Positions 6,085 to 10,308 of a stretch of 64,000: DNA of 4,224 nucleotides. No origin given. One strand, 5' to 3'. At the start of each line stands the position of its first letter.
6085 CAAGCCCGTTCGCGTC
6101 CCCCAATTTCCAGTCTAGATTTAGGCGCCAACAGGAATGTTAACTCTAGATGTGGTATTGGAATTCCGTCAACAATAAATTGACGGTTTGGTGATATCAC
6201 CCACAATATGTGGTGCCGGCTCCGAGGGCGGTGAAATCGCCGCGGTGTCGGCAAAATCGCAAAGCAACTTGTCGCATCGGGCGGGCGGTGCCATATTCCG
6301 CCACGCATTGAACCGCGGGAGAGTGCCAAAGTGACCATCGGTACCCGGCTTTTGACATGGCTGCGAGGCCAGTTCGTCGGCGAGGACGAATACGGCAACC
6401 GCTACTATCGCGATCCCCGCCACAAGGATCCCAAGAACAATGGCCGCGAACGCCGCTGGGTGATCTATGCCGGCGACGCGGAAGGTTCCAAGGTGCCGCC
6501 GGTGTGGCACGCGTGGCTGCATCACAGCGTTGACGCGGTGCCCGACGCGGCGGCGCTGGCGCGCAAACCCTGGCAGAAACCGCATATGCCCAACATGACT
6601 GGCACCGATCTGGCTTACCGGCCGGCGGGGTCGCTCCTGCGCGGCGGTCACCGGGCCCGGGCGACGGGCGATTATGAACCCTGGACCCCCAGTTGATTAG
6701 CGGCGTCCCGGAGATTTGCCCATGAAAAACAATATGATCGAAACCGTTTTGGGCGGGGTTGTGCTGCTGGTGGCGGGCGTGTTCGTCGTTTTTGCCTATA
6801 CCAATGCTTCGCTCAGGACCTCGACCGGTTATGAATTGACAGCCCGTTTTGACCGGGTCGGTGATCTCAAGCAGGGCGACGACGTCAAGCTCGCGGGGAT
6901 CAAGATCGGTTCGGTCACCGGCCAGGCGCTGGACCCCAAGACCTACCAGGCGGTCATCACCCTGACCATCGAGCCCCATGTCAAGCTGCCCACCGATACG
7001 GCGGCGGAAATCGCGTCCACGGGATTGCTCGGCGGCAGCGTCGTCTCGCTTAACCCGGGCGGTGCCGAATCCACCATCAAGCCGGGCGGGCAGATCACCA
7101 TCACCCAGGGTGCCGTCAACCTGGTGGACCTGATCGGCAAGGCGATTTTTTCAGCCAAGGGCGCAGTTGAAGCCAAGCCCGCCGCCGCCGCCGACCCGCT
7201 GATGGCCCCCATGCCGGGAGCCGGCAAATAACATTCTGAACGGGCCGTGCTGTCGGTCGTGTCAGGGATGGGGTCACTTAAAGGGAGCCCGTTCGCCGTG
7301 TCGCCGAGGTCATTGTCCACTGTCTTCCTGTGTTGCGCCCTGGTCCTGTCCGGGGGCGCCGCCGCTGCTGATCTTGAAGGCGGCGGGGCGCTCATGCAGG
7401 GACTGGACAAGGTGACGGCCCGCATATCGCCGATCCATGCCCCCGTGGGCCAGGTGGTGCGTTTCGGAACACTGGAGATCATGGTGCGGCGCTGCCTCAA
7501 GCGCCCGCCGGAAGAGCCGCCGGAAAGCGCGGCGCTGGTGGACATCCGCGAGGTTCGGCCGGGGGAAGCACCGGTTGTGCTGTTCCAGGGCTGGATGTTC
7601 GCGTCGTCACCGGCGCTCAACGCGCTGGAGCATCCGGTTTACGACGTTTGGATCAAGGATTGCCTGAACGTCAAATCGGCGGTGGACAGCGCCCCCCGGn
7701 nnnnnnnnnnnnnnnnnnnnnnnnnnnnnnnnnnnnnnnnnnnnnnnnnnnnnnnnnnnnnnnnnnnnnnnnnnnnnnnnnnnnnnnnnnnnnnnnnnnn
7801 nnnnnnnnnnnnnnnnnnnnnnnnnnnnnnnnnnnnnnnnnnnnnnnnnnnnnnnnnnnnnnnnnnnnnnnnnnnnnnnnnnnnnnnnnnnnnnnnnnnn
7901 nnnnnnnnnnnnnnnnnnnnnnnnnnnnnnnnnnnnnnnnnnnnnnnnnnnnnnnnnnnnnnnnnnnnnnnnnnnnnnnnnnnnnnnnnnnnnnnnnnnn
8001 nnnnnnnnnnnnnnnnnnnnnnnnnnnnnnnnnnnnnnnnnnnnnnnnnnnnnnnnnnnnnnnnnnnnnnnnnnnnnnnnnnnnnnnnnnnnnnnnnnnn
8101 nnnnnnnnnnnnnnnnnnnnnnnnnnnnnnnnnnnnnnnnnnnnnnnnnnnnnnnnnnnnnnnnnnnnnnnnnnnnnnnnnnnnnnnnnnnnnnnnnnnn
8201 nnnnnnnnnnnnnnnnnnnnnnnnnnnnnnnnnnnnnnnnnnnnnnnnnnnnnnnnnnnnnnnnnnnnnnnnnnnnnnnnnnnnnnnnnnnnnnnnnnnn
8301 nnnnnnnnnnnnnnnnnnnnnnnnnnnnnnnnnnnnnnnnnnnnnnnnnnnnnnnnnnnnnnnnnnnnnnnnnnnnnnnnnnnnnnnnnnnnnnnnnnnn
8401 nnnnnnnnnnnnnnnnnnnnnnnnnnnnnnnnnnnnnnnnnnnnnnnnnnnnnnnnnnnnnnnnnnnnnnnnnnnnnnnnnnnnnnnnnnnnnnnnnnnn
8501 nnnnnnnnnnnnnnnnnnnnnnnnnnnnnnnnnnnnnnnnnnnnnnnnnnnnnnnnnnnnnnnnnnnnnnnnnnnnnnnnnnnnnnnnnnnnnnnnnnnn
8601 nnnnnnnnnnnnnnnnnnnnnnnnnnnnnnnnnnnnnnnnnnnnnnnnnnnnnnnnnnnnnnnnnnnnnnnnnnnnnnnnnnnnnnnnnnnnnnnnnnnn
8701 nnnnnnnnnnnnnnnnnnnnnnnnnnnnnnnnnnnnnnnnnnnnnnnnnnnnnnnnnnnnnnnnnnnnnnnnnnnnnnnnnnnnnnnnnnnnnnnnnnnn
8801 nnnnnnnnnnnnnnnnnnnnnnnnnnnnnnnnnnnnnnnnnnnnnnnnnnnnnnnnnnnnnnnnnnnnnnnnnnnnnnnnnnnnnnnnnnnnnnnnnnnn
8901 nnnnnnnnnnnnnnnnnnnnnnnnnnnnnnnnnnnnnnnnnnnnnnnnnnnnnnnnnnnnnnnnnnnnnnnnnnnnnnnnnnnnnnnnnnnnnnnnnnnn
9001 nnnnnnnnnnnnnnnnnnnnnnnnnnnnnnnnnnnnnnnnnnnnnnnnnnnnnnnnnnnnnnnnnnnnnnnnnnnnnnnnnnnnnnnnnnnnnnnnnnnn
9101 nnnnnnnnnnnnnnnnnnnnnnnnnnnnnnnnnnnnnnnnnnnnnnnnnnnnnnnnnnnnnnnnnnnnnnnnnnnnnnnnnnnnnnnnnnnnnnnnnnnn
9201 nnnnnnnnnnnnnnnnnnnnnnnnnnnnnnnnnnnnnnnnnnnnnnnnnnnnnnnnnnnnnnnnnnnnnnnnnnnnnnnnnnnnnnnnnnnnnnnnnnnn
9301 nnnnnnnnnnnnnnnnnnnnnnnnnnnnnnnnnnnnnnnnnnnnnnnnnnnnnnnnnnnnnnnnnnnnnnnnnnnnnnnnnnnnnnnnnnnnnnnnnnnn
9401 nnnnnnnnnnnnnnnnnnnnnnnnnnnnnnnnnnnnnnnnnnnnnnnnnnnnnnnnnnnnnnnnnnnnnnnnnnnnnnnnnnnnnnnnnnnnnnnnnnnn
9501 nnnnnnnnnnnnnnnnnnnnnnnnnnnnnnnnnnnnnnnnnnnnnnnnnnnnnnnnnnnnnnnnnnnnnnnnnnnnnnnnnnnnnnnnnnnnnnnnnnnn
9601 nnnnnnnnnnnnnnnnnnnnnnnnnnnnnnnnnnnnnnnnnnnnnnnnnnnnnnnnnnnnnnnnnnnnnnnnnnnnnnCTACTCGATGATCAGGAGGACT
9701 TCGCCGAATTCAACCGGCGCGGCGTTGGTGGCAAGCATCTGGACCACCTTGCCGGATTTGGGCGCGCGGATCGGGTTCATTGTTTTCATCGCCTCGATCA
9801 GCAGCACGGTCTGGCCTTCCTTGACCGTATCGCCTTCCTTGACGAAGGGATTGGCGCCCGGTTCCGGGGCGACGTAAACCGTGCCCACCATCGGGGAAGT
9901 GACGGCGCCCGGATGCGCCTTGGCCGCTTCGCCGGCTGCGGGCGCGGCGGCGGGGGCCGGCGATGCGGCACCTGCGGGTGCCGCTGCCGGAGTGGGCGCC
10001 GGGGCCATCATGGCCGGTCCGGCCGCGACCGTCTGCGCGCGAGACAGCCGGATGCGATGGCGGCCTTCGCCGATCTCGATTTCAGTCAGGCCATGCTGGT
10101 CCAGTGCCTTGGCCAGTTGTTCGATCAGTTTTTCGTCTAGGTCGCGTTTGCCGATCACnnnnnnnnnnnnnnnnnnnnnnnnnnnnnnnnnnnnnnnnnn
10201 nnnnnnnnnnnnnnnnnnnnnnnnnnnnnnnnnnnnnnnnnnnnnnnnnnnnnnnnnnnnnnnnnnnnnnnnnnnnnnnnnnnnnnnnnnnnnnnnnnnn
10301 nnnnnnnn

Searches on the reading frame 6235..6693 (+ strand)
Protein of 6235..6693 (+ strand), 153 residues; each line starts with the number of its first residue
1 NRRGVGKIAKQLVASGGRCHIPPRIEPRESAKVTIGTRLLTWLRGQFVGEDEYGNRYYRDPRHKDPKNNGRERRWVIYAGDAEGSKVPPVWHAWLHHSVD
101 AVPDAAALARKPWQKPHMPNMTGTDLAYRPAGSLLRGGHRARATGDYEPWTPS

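Call 42: search_protein_families(library=pfam, proteins=[window:6235-6693:+], max_evalue=0.001)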
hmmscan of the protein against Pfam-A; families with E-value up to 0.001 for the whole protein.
window:6235-6693:+ (153 aa): 1 family
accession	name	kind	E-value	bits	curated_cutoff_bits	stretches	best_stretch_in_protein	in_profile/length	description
PF05071.21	NDUFA12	-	1.4e-25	90.4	23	1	45-152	1-98/98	NADH ubiquinone oxidoreductase subunit NDUFA12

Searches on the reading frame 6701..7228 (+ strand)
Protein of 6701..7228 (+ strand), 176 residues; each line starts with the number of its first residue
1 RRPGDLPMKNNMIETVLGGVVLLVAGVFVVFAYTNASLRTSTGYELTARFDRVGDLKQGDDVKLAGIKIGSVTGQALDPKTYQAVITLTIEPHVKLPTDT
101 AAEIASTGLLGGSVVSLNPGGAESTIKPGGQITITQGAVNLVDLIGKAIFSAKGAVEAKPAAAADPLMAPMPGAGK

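Call 42: search_protein_families(library=pfam, proteins=[window:6701-7228:+], max_evalue=0.001)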
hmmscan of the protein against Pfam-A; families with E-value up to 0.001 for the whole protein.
window:6701-7228:+ (176 aa): 1 family
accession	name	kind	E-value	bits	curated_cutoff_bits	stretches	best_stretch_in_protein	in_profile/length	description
PF02470.25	MlaD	-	2.8e-20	72.8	25.1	1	43-120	2-81/81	MlaD protein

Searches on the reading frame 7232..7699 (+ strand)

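Call 42: search_protein_families(library=pfam, proteins=[window:7232-7699:+], max_evalue=0.001)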
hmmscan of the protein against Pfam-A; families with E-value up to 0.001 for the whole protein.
window:7232-7699:+ (156 aa): 1 family
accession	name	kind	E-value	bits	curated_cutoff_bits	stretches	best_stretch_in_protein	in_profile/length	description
PF09923.14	DUF2155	-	6.5e-31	106.8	27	1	53-144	1-89/89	Uncharacterized protein conserved in bacteria (DUF2155)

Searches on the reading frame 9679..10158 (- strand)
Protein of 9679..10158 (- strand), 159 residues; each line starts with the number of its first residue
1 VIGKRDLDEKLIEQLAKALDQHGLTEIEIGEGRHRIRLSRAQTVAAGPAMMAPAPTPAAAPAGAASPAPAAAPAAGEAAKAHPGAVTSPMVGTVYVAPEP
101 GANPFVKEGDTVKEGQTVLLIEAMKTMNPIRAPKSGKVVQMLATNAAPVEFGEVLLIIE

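Call 24: find_encoding_contigs(protein=window:9679-10158:-, flank=10000, max_places=5)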
Protein window:9679-10158:- (159 aa): 1 contig read that carries it; 1 place shown.
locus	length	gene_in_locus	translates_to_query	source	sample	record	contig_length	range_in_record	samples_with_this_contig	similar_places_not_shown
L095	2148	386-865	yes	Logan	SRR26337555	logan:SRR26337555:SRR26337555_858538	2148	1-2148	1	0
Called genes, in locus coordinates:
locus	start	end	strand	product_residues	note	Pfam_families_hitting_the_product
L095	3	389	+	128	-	?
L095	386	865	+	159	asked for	PF00364:Biotin_lipoyl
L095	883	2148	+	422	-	?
